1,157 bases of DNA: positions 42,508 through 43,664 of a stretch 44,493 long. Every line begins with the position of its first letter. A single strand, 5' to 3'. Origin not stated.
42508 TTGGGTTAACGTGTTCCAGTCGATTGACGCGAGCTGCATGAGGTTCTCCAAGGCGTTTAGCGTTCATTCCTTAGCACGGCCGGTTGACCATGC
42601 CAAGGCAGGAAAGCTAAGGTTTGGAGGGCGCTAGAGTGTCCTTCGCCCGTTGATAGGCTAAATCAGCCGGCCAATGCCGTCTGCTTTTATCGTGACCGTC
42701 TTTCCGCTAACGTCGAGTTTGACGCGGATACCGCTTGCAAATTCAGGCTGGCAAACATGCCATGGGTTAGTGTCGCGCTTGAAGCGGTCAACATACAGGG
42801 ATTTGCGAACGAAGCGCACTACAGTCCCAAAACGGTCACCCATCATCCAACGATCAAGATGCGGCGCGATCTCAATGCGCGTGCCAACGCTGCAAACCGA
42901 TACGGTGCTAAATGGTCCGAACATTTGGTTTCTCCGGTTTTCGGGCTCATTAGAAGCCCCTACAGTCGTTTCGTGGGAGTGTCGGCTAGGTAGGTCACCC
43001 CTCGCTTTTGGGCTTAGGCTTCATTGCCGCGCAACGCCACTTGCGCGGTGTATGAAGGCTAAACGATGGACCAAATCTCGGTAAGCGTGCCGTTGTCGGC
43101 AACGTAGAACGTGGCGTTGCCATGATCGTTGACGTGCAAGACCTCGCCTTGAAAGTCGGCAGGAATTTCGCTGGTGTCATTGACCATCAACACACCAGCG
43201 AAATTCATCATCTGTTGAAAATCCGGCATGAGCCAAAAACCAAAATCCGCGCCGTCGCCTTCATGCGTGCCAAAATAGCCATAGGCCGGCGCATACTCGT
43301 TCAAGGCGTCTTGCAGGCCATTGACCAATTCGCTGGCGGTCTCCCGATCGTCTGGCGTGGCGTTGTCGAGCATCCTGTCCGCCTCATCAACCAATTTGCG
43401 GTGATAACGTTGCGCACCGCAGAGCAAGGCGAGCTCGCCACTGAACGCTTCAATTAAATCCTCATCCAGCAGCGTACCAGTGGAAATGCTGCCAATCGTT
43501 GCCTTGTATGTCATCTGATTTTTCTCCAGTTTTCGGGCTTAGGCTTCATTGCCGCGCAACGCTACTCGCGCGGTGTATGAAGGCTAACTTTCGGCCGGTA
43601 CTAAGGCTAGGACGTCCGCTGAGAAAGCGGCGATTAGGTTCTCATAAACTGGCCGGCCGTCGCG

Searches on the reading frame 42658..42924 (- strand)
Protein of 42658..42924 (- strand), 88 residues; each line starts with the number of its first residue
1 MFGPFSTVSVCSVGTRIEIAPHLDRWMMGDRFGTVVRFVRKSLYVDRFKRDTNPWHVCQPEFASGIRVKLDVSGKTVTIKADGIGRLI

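Call 14: search_protein_families(library=phrogs, proteins=[window:42658-42924:-], max_evalue=0.01)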
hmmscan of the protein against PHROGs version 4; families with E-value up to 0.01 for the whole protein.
window:42658-42924:- (88 aa): 1 family
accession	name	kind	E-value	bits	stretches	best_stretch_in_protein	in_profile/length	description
phrog_5546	-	unknown function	8.8e-08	33.3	1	8-45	11-48/70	-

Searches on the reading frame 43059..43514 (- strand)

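Call 14: search_protein_families(library=phrogs, proteins=[window:43059-43514:-], max_evalue=0.01)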
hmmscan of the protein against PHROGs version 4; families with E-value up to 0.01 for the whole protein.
window:43059-43514:- (151 aa): 1 family
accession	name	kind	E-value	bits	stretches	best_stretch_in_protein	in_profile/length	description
phrog_29605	-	unknown function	5e-08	33.8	1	10-103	33-123/188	-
